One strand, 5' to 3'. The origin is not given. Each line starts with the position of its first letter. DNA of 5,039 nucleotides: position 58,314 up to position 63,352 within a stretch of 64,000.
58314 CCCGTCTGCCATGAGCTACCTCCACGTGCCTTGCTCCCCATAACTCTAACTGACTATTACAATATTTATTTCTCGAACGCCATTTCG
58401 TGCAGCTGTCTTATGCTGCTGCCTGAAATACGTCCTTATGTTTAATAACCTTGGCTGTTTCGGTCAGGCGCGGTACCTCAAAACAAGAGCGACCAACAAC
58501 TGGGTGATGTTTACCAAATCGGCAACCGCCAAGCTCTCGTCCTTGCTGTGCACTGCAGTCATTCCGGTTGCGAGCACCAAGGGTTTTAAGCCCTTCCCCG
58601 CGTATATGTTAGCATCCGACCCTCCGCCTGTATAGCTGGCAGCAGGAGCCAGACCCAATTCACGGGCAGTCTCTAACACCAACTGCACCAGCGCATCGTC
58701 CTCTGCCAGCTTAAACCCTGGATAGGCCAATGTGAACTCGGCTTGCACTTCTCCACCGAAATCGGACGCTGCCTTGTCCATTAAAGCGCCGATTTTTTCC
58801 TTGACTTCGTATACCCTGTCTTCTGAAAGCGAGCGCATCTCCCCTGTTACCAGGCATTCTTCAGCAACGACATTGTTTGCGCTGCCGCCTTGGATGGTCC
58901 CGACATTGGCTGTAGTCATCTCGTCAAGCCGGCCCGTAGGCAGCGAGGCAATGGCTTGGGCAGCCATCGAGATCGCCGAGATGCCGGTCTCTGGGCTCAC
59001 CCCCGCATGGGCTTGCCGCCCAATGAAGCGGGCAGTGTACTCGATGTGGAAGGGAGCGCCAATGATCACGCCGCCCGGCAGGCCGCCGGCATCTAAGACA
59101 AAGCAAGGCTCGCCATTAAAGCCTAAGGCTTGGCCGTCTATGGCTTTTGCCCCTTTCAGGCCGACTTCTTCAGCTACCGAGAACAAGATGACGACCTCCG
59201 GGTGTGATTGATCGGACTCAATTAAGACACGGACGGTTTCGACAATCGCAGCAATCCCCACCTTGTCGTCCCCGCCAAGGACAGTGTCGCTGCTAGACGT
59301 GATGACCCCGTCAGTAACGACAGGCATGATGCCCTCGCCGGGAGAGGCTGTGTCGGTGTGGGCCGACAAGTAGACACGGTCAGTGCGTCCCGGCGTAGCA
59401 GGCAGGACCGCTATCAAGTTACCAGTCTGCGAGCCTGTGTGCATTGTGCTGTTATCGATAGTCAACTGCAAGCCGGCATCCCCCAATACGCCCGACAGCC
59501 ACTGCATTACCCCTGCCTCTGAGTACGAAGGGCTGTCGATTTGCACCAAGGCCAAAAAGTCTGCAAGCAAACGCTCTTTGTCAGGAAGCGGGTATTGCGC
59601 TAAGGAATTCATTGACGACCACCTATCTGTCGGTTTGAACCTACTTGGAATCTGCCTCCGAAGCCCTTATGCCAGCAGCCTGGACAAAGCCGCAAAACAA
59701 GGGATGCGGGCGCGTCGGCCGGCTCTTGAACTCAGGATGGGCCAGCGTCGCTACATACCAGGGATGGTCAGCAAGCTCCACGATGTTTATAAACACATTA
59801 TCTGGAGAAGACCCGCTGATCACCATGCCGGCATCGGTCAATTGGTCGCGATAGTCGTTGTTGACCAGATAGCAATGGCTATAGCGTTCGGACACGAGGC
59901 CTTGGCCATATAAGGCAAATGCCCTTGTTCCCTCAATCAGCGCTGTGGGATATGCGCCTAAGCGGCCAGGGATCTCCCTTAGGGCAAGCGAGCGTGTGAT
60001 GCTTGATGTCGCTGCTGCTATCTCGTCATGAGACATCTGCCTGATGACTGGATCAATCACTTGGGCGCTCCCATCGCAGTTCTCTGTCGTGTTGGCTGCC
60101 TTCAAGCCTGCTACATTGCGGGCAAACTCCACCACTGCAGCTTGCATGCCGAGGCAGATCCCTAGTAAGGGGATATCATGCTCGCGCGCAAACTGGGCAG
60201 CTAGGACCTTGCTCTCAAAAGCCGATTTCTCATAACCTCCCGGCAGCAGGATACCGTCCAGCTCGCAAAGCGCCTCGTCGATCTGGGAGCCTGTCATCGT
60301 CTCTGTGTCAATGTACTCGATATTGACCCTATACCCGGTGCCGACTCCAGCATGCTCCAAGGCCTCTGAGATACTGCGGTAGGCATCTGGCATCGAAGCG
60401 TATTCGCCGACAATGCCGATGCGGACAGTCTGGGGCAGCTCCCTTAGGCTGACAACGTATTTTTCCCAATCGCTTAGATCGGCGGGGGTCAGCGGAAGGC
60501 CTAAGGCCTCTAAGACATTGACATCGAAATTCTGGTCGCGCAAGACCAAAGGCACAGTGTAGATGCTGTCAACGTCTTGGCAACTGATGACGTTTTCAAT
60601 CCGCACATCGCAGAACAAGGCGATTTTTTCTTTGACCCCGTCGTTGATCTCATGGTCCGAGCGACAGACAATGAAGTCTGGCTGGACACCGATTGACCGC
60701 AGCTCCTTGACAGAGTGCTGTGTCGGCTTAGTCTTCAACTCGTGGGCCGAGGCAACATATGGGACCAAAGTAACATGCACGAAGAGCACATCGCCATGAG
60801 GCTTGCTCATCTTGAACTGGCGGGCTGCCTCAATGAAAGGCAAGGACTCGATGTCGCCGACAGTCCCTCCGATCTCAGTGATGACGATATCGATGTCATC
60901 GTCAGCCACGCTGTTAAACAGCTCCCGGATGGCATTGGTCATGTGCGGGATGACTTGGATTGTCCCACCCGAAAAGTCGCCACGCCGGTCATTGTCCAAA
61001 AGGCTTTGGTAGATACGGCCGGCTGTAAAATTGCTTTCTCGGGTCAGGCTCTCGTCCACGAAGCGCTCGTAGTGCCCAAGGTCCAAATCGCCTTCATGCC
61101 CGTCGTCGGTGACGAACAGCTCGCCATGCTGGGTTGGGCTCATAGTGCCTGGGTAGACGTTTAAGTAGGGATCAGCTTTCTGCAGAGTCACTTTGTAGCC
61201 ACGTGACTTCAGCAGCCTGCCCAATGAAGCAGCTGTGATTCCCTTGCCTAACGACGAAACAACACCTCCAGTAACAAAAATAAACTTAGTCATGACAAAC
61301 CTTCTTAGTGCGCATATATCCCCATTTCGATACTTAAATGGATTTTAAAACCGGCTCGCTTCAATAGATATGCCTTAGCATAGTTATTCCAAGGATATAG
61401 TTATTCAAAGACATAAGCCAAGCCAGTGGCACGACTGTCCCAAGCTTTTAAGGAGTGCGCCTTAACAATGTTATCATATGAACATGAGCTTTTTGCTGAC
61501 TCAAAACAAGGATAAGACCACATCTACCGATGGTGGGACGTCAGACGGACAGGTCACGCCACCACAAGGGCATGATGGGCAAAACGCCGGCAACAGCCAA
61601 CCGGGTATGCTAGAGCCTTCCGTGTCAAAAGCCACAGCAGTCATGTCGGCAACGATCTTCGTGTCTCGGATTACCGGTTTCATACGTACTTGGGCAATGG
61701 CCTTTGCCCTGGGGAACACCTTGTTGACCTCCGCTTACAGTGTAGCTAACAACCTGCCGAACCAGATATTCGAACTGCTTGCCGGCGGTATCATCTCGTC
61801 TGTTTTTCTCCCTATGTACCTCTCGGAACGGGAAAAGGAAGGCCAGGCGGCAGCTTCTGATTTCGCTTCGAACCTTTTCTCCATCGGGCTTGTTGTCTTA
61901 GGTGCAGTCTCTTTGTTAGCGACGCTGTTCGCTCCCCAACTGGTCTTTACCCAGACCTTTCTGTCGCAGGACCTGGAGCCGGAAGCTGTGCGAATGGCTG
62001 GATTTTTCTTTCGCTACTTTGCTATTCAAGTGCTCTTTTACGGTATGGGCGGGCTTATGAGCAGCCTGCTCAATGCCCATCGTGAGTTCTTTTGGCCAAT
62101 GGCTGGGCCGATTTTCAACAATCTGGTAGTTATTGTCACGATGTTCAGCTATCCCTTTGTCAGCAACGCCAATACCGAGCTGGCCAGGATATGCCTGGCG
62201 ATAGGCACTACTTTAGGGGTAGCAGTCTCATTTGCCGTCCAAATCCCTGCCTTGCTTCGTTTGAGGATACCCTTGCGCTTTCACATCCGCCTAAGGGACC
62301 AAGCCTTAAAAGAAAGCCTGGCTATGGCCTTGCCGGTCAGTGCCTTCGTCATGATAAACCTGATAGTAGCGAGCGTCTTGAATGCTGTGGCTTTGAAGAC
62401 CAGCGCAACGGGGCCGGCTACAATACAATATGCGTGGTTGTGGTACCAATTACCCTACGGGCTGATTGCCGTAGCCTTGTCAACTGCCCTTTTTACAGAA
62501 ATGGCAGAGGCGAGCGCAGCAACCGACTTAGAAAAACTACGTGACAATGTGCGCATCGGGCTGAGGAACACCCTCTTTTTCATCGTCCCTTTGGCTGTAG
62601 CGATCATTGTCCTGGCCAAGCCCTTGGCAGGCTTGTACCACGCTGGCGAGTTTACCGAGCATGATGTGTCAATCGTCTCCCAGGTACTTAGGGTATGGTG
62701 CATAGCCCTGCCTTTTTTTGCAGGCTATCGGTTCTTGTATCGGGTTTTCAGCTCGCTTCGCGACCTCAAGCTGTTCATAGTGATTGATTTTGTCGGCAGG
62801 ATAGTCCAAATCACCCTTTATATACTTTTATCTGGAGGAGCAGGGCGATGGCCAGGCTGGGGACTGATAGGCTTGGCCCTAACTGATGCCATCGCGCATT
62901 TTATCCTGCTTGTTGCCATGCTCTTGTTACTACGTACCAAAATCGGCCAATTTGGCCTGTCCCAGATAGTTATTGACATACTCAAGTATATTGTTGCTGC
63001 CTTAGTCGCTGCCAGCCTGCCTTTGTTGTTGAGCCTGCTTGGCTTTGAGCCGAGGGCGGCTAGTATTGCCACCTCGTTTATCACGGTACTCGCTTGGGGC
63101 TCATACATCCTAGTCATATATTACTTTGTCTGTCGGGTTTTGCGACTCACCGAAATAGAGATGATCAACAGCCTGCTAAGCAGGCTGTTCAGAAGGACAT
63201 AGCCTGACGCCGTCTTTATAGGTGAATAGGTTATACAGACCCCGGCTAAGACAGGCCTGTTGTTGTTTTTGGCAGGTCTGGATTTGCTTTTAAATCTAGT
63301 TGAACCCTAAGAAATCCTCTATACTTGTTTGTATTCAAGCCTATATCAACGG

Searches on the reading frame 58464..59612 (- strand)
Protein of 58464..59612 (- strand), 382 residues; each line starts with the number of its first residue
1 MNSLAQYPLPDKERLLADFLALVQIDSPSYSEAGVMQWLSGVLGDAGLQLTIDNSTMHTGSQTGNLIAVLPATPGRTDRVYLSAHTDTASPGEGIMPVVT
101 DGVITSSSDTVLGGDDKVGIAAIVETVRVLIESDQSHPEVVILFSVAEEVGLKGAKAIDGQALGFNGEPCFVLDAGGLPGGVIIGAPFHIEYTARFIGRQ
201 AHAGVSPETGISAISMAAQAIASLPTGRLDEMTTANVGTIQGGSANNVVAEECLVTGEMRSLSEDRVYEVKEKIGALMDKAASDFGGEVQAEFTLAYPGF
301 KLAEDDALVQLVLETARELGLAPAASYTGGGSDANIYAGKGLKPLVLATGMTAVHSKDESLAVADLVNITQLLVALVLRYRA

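Call 90: search_protein_families(library=pfam, proteins=[window:58464-59612:-], max_evalue=0.0001)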
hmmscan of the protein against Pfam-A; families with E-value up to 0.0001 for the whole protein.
window:58464-59612:- (382 aa): 4 families
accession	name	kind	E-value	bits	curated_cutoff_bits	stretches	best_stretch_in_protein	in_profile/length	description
PF07687.19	M20_dimer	-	4.3e-17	62.4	21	1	190-282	7-103/107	Peptidase dimerisation domain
PF01546.33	Peptidase_M20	-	1.4e-14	54.9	24.6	1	115-378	35-205/206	Peptidase family M20/M25/M40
PF05343.19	Peptidase_M42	-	7.5e-14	51.9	23.2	1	115-159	134-177/292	M42 glutamyl aminopeptidase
PF04389.22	Peptidase_M28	-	1.3e-08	35.2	21.3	1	65-157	1-75/193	Peptidase family M28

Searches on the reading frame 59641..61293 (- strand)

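Call 90: search_protein_families(library=pfam, proteins=[window:59641-61293:-], max_evalue=0.0001)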
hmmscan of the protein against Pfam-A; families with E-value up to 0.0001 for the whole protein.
window:59641-61293:- (550 aa): 2 families
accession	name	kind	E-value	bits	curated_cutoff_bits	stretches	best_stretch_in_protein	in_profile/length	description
PF06418.20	CTP_synth_N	-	1.1e-119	399.2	26.1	1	3-266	1-265/265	CTP synthase N-terminus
PF00117.34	GATase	-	1.3e-25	90.7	22.8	1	301-538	2-189/190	Glutamine amidotransferase class-I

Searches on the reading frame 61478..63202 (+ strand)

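Call 90: search_protein_families(library=pfam, proteins=[window:61478-63202:+], max_evalue=0.0001)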
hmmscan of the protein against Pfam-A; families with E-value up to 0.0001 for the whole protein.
window:61478-63202:+ (574 aa): 2 families
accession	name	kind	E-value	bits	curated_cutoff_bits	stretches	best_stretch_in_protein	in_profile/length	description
PF03023.19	MurJ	-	1.4e-72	245.2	27.4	1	74-519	1-433/451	Lipid II flippase MurJ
PF01554.23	MatE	-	1.6e-06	28.3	24.9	1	297-447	12-158/161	MatE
